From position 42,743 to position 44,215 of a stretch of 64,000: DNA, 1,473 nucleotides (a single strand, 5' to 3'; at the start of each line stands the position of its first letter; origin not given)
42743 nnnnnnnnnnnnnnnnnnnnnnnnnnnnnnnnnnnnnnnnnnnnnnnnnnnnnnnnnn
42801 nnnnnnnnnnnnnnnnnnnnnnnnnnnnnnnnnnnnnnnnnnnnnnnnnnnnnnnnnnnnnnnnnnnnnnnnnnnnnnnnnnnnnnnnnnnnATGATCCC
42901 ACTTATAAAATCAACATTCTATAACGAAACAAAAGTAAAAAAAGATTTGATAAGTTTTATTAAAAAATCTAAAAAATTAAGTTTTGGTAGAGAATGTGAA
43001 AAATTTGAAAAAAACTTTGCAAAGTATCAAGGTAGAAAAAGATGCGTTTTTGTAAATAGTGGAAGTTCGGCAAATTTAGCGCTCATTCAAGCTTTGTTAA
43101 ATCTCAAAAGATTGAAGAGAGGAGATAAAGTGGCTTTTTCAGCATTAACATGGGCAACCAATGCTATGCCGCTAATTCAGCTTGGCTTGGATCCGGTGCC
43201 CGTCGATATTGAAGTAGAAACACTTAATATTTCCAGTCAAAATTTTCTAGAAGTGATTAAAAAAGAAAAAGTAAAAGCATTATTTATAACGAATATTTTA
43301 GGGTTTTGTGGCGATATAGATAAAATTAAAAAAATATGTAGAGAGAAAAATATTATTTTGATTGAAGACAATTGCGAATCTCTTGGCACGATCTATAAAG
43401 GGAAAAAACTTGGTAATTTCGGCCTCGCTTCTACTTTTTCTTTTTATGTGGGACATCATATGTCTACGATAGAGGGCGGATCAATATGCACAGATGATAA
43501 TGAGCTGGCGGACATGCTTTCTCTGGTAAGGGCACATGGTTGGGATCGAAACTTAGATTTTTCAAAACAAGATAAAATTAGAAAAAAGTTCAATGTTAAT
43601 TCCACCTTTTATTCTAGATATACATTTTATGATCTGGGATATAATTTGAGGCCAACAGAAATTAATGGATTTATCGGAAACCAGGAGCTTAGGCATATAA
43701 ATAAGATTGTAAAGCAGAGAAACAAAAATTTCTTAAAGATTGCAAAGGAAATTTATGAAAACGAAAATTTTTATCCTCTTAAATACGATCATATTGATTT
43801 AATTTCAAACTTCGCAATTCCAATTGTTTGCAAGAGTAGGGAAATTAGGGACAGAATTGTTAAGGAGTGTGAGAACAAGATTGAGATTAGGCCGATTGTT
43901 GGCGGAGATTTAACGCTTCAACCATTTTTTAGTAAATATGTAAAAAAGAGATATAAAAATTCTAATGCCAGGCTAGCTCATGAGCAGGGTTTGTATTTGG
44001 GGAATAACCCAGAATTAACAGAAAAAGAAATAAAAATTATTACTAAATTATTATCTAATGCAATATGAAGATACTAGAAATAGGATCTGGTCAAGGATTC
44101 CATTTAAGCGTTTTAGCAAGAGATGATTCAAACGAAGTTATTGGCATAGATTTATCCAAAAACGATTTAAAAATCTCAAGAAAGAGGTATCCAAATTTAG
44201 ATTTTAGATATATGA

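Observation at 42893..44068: ColD/E1-type histidine-dependent PLP sugar 3-dehydratase: predicts a 3,6-dideoxyhexose in the glycan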

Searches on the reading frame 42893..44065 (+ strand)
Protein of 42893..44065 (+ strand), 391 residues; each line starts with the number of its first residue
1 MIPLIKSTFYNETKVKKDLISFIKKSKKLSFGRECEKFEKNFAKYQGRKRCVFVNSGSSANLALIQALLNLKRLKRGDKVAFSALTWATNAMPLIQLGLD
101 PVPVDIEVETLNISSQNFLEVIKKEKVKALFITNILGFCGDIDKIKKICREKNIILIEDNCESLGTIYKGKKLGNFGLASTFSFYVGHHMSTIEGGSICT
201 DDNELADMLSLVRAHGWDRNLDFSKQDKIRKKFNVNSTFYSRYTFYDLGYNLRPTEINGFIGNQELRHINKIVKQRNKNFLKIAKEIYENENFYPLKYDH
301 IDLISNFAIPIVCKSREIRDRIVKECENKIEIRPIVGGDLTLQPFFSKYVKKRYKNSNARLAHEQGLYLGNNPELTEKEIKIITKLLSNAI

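Call 4: search_protein_families(library=ncbifam, proteins=[window:42893-44065:+], max_evalue=0.001)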
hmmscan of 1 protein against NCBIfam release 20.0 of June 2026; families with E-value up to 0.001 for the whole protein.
window:42893-44065:+ (391 aa): 20 families
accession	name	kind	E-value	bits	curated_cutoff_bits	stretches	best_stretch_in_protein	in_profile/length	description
NF011936.0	PRK15407.1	equivalog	3.1e-69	233.8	423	1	27-389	59-434/440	lipopolysaccharide biosynthesis protein RfbH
TIGR03588.1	PseC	equivalog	2.1e-43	148.7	423.5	1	19-387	16-376/380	UDP-4-amino-4,6-dideoxy-N-acetyl-beta-L-altrosamine transaminase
TIGR04181.1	NHT_00031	hypoth_equivalog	3e-38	131.6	420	1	17-359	14-348/359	LegC family aminotransferase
NF008658.2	PRK11658.1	equivalog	3.9e-30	104.8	631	1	25-297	25-280/379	UDP-4-amino-4-deoxy-L-arabinose aminotransferase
NF008687.0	PRK11706.1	equivalog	2.1e-27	95.9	375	1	26-290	27-270/375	dTDP-4-amino-4,6-dideoxygalactose transaminase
TIGR02379.1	ECA_wecE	subfamily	1.2e-21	76.9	434.85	1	12-286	13-267/376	dTDP-4-amino-4,6-dideoxy-D-glucose transaminase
TIGR04427.1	PLP_DesI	equivalog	1.1e-20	74.1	650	1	35-221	54-233/390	dTDP-4-dehydro-6-deoxyglucose aminotransferase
TIGR01326.1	OAH_OAS_sulfhy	subfamily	5.9e-07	28.6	495.1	1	37-199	61-217/418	O-acetylhomoserine aminocarboxypropyltransferase/cysteine synthase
NF006003.0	PRK08133.1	equivalog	1.2e-06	27.5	522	1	36-216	69-244/396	O-succinylhomoserine sulfhydrylase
NF006347.0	PRK08574.1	equivalog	3.8e-06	25.9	477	1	24-209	40-223/385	cystathionine gamma-synthase family protein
TIGR00858.1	bioF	equivalog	1.3e-05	24.1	426.45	1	36-169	69-197/365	8-amino-7-oxononanoate synthase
NF005047.0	PRK06460.1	equivalog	4.3e-05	22.6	501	1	106-189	110-197/376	hypothetical protein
TIGR01979.1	sufS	subfamily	4.8e-05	22.4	475.1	1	42-195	74-227/403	SufS family cysteine desulfurase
NF006096.0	PRK08248.1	equivalog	5.8e-05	21.9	726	1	37-198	68-223/431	homocysteine synthase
NF005526.0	PRK07179.1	equivalog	6e-05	21.8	428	1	33-69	99-135/407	alpha-hydroxyketone-type quorum-sensing autoinducer synthase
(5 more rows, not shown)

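Call 5: search_protein_families(library=pfam, proteins=[window:42893-44065:+], max_evalue=0.001)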
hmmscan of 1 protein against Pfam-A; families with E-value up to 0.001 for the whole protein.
window:42893-44065:+ (391 aa): 4 families
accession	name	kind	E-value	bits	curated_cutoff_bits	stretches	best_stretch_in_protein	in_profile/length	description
PF01041.23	DegT_DnrJ_EryC1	-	1.9e-66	225.2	19.8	1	20-385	11-357/360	DegT/DnrJ/EryC1/StrS aminotransferase family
PF01053.26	Cys_Met_Meta_PP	-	2.2e-11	43.4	27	1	3-291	21-270/381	Cys/Met metabolism PLP-dependent enzyme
PF00155.27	Aminotran_1_2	-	5.3e-06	26.3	19.7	1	36-159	45-185/361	Aminotransferase class I and II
PF00266.25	Aminotran_5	-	6.5e-06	25.8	21.5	1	40-165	50-181/371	Aminotransferase class-V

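Call 6: search_solved_structures(query=window:42893-44065:+, max_evalue=0.001, show_alignments=3)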
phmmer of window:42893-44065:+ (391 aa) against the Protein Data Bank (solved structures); distinct sequences matched with E-value up to 0.001: 58.
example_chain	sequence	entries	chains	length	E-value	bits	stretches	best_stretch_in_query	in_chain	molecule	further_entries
2gms_A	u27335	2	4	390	3.7e-62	213.4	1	19-375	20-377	Putative pyridoxamine 5-phosphate-dependent dehydrase, Wbdk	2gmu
3b8x_A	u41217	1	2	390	4e-61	210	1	19-375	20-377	Pyridoxamine 5-phosphate-dependent dehydrase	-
2r0t_A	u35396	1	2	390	7.6e-61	209.1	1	19-375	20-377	Pyridoxamine 5-phosphate-dependent dehydrase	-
3gr9_A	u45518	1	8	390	8.8e-61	208.9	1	19-375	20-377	ColD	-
3bcx_A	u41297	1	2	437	3.3e-45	157.6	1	29-381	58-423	CDP-6-deoxy-L-threo-D-glycero-4-hexulose-3-dehydrase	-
3bb8_A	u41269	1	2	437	6e-44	153.5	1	29-381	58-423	CDP-4-keto-6-deoxy-D-glucose-3-dehydrase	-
9wvy_A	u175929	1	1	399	4.7e-34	120.9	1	20-377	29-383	Putative NDP-4-keto-6-deoxyglucose-3-dehydratase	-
3bn1_A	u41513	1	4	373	1e-29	106.6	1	30-220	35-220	Perosamine synthetase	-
3dr7_A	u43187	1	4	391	1.2e-29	106.4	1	30-221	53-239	Putative perosamine synthetase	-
3dr4_A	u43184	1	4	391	1.7e-29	105.9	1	30-221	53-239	Putative perosamine synthetase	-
7b0m_AAA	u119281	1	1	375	3.7e-27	98.2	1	30-207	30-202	Sugar aminotransferase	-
5u1z_A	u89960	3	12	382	4.8e-27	97.8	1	28-221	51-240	Putative aminotransferase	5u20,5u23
5u21_A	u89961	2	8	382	5.3e-27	97.7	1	28-221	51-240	Putative aminotransferase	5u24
2fn6_A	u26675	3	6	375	9.3e-26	93.6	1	17-313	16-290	AMINOTRANSFERASE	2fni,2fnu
3frk_A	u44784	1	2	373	5.7e-25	91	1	25-220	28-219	QdtB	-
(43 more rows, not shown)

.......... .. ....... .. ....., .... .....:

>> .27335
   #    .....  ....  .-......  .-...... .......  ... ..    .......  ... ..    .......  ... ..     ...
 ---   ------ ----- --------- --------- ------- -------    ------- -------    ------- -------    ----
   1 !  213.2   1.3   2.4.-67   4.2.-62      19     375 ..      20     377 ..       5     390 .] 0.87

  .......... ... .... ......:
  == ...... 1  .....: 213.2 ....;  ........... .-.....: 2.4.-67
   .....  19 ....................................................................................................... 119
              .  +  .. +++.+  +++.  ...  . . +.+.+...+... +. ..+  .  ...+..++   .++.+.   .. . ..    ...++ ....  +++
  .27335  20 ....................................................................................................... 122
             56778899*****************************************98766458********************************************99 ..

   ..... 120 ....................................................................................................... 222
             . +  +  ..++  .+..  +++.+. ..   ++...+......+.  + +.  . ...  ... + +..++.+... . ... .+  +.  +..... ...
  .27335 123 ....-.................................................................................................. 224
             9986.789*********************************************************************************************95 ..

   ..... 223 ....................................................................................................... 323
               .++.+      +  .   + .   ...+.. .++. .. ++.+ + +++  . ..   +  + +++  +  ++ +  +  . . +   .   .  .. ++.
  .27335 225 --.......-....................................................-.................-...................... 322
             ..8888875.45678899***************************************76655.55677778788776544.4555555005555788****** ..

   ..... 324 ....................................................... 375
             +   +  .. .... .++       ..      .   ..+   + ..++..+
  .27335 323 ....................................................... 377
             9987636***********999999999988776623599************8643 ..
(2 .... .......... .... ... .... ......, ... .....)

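Call 15: find_homologous_proteins(query=window:42893-44065:+, max_evalue=1e-20)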
Query window:42893-44065:+ (391 aa): 7941 proteins with E <= 1e-20 among 8000 candidates; the best 120 are listed.
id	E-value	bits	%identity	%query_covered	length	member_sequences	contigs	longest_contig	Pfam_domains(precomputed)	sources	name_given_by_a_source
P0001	3.5e-258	873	100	100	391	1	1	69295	PF00155.28,PF00266.26,PF01053.27,PF01041.24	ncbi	-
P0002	1.2e-232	789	91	96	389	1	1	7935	PF00155.28,PF00266.26,PF01053.27,PF01041.24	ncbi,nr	ncbi:MAG: aminotransferase class V-fold PLP-dependent enzyme [Niabella sp.]|nr:MAG: aminotransferase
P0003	3.4e-224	762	85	99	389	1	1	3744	PF01053.27,PF01041.24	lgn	-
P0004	4.3e-219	745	83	99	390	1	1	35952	PF01053.27,PF01041.24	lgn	-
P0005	9.1e-218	740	82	99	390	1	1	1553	PF00155.28,PF01053.27,PF01041.24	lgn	-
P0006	2.4e-210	716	79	99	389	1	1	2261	PF01053.27,PF01041.24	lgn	-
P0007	2.9e-206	703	77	99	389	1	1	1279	PF00266.26,PF01053.27,PF01041.24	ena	-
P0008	4.3e-206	702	81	96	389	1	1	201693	PF01053.27,PF01041.24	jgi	-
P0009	4.2e-205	699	77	99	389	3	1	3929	PF01053.27,PF01041.24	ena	-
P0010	2.2e-204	696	78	99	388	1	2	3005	PF00155.28,PF01053.27,PF01041.24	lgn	-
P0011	1.2e-202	691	78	99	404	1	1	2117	PF00155.28,PF00266.26,PF01053.27,PF01041.24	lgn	-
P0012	7.5e-202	688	78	99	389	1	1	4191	PF01053.27,PF01041.24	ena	-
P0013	1.7e-198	677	76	99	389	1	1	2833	PF00266.26,PF01053.27,PF01041.24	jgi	jgi:CDP-6-deoxy-D-xylo-4-hexulose-3-dehydrase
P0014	3.8e-198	676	75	100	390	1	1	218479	PF00266.26,PF01053.27,PF01041.24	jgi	jgi:CDP-4-dehydro-6-deoxyglucose reductase, E1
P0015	3.8e-197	673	75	99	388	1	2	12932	PF01053.27,PF01041.24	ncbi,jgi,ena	-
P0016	5.5e-197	672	74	99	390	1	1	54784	PF00266.26,PF01053.27,PF01041.24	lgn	-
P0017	2.1e-196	670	74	99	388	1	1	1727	PF01053.27,PF01041.24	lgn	-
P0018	9.0e-196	668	73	99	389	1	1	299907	PF01053.27,PF01041.24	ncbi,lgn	-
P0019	1.1e-195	668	74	99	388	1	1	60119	PF00266.26,PF01053.27,PF01041.24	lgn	-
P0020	1.9e-195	667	73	99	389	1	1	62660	PF01053.27,PF01041.24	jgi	-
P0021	1.5e-193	661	74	98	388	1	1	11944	PF01053.27,PF01041.24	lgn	-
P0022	1.5e-193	661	74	98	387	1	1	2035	PF01053.27,PF01041.24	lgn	-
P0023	2.3e-191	654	71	99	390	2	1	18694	PF01053.27,PF01041.24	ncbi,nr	ncbi:MAG: DegT/DnrJ/EryC1/StrS aminotransferase family protein [Candidatus Levybacteria bacterium]|n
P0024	2.5e-191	653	72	98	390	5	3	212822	PF01053.27,PF01041.24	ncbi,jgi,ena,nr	ncbi:MAG: DegT/DnrJ/EryC1/StrS aminotransferase [Candidatus Levybacteria bacterium CG_4_10_14_0_8_um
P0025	1.6e-190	651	70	99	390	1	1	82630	PF00266.26,PF01053.27,PF01041.24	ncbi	-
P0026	2.5e-190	650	72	99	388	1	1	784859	PF01053.27,PF01041.24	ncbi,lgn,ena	-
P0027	7.5e-190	649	73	99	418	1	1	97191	PF00266.26,PF01053.27,PF01041.24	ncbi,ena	-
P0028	2.1e-189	647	69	99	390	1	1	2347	PF01053.27,PF01041.24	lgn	-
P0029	3.3e-189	646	71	100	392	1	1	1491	PF01053.27,PF01041.24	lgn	-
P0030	6.2e-189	646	73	99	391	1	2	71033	PF01053.27,PF01041.24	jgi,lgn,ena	-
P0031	7.9e-189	645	71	99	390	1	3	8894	PF01053.27,PF01041.24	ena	-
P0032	1.2e-188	645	70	99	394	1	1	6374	PF01041.24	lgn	-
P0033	1.6e-188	644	72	99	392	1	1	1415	PF00266.26,PF01041.24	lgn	-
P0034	3.9e-188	643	71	99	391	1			PF01053.27,PF01041.24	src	-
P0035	5.5e-188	642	71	98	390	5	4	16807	PF01053.27,PF01041.24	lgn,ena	-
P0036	6.6e-188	642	69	99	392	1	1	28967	PF00266.26,PF01053.27,PF01041.24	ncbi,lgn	ncbi:MAG: DegT/DnrJ/EryC1/StrS family aminotransferase [Patescibacteria group bacterium]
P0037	9.5e-188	642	72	99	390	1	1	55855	PF01053.27,PF01041.24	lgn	-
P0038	2.0e-187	641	72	99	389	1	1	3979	PF00266.26,PF01053.27,PF01041.24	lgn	-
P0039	2.0e-187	641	71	99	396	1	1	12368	PF01053.27,PF01041.24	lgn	-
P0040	2.5e-187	640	70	97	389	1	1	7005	PF01053.27,PF01041.24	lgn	-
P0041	2.6e-187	640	69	99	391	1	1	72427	PF01053.27,PF01041.24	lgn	-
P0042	2.7e-187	640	69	99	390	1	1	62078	PF01053.27,PF01041.24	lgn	-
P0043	3.2e-187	640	70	99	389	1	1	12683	PF00266.26,PF01053.27,PF01041.24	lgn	-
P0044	3.3e-187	640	70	99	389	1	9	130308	PF00266.26,PF01053.27,PF01041.24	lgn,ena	-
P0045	4.6e-187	639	70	98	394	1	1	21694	PF01053.27,PF01041.24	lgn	-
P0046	5.0e-187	639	71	99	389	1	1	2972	PF00266.26,PF01053.27,PF01041.24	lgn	-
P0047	5.1e-187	639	71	99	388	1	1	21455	PF01053.27,PF01041.24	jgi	jgi:CDP-4-dehydro-6-deoxyglucose reductase, E1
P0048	8.5e-187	638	69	99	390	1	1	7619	PF01053.27,PF01041.24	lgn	-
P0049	1.3e-186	638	69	99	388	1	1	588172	PF01053.27,PF01041.24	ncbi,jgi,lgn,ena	-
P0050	1.7e-186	638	70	99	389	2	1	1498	PF01053.27,PF01041.24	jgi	-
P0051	1.8e-186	637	69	99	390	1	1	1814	PF00266.26,PF01053.27,PF01041.24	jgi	jgi:CDP-6-deoxy-D-xylo-4-hexulose-3-dehydrase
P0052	2.4e-186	637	71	99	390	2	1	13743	PF01053.27,PF01041.24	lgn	-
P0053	2.5e-186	637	70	99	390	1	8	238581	PF00266.26,PF01053.27,PF01041.24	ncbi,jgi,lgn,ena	-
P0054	2.5e-186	637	71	99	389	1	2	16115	PF00266.26,PF01053.27,PF01041.24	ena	-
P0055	2.6e-186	637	70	99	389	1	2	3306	PF00266.26,PF01053.27,PF01041.24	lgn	-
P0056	3.4e-186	636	68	99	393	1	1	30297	PF01053.27,PF01041.24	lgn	-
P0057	3.6e-186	636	70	100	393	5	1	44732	PF01053.27,PF01041.24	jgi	-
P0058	3.6e-186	636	69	99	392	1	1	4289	PF01053.27,PF01041.24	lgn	-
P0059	5.1e-186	636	72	97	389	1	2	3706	PF01053.27,PF01041.24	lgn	-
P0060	6.3e-186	636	69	99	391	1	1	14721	PF01053.27,PF01041.24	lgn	-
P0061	6.8e-186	636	69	99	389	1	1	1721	PF00266.26,PF01053.27,PF01041.24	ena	-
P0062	7.7e-186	635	69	99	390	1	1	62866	PF00266.26,PF01053.27,PF01041.24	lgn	-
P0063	8.7e-186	635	70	99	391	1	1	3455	PF01041.24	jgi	jgi:CDP-6-deoxy-D-xylo-4-hexulose-3-dehydrase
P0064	9.1e-186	635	71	97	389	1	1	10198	PF01053.27,PF01041.24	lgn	-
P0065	1.1e-185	635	70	99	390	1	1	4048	PF01053.27,PF01041.24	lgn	-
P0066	1.6e-185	634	69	99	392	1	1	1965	PF01053.27,PF01041.24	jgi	jgi:CDP-6-deoxy-D-xylo-4-hexulose-3-dehydrase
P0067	1.8e-185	634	70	99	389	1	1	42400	PF01053.27,PF01041.24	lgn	-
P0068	2.0e-185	634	67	99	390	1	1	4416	PF01053.27,PF01041.24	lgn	-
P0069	2.1e-185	634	70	99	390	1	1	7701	PF01053.27,PF01041.24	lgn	-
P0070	2.3e-185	634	69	99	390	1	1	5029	PF00266.26,PF01053.27,PF01041.24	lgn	-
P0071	2.3e-185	634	69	99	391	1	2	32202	PF01053.27,PF01041.24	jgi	jgi:CDP-6-deoxy-D-xylo-4-hexulose-3-dehydrase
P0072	2.4e-185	634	70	98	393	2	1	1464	PF01053.27,PF01041.24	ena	-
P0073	2.5e-185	634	68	99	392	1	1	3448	PF00266.26,PF01053.27,PF01041.24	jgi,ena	-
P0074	2.8e-185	633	70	99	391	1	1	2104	PF01041.24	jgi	jgi:CDP-6-deoxy-D-xylo-4-hexulose-3-dehydrase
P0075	3.0e-185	633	68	99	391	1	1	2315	PF00266.26,PF01053.27,PF01041.24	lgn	-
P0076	3.1e-185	633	69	99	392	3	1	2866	PF00266.26,PF01053.27,PF01041.24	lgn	-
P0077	4.0e-185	633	70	98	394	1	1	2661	PF01053.27,PF01041.24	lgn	-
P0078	4.7e-185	633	68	99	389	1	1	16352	PF01053.27,PF01041.24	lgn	-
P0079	4.8e-185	633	69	99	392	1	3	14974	PF00266.26,PF01053.27,PF01041.24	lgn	-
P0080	5.1e-185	633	69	99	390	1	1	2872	PF00266.26,PF01053.27,PF01041.24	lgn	-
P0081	7.3e-185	632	68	99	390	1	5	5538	PF01053.27,PF01041.24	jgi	jgi:CDP-4-dehydro-6-deoxyglucose reductase, E1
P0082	8.6e-185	632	69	99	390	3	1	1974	PF01053.27,PF01041.24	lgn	-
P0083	9.6e-185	632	69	99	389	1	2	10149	PF01053.27,PF01041.24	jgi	-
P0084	9.7e-185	632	70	99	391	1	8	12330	PF01041.24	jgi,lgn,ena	jgi:CDP-6-deoxy-D-xylo-4-hexulose-3-dehydrase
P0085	1.0e-184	632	70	99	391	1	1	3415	PF01041.24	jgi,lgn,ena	-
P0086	1.4e-184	631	70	99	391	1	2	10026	PF01041.24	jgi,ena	jgi:CDP-6-deoxy-D-xylo-4-hexulose-3-dehydrase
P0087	1.4e-184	631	68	99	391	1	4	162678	PF01053.27,PF01041.24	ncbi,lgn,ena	ncbi:MAG: aminotransferase class V-fold PLP-dependent enzyme [Patescibacteria group bacterium]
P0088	1.6e-184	631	70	99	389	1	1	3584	PF00266.26,PF01053.27,PF01041.24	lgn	-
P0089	1.7e-184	631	68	99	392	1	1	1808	PF00266.26,PF01053.27,PF01041.24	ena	-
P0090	1.8e-184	631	69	99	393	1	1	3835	PF01053.27,PF01041.24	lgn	-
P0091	1.9e-184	631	69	99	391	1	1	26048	PF01053.27,PF01041.24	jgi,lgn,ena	-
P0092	2.2e-184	631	71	95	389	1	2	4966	PF01053.27,PF01041.24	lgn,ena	-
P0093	2.3e-184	630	69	99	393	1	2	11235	PF01053.27,PF01041.24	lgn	-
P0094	2.8e-184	630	68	99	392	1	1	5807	PF01053.27,PF01041.24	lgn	-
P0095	2.9e-184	630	71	96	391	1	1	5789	PF01053.27,PF01041.24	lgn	-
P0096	3.2e-184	630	68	99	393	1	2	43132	PF01053.27,PF01041.24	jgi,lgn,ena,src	-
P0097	3.9e-184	630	69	99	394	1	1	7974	PF00464.26,PF00266.26,PF01053.27,PF01041.24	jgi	jgi:CDP-6-deoxy-D-xylo-4-hexulose-3-dehydrase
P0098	5.0e-184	629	68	98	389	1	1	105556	PF01053.27,PF01041.24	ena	-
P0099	5.3e-184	629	68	100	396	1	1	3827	PF01053.27,PF01041.24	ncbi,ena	-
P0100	5.7e-184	629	68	99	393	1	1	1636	PF01053.27,PF01041.24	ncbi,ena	-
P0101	5.8e-184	629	71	98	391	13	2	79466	PF01041.24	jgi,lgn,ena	-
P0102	6.4e-184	629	69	100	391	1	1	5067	PF01041.24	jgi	jgi:CDP-4-dehydro-6-deoxyglucose reductase, E1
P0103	6.6e-184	629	68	99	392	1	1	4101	PF01053.27,PF01041.24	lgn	-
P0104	7.2e-184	629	70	98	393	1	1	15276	PF01053.27,PF01041.24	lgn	-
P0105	7.6e-184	629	69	99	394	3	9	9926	PF00266.26,PF01053.27,PF01041.24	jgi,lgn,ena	-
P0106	7.7e-184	629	71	97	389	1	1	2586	PF01053.27,PF01041.24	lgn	-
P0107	8.0e-184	629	68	100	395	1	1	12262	PF01053.27,PF01041.24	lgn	-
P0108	8.6e-184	629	68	99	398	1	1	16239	PF01053.27,PF01041.24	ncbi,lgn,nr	ncbi:MAG: DegT/DnrJ/EryC1/StrS family aminotransferase [Patescibacteria group bacterium]|nr:DegT/Dnr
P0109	8.9e-184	629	70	99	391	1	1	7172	PF01041.24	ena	-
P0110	8.9e-184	629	69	99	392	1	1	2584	PF01053.27,PF01041.24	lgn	-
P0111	1.1e-183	628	69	99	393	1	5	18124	PF01053.27,PF01041.24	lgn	-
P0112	1.1e-183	628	70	99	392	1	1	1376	PF01053.27,PF01041.24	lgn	-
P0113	1.2e-183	628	68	99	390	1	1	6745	PF01053.27,PF01041.24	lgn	-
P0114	1.5e-183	628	68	99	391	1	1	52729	PF00266.26,PF01053.27,PF01041.24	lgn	-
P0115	1.5e-183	628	70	99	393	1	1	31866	PF01053.27,PF01041.24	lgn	-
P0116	1.6e-183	628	69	99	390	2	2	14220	PF01053.27,PF01041.24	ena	-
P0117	1.9e-183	627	69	99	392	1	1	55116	PF01053.27,PF01041.24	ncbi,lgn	-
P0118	1.9e-183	627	71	99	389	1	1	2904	PF01053.27,PF01041.24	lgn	-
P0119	1.9e-183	627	69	99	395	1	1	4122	PF01053.27,PF01041.24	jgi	-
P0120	2.0e-183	627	69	99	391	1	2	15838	PF01053.27,PF01041.24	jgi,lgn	jgi:CDP-6-deoxy-D-xylo-4-hexulose-3-dehydrase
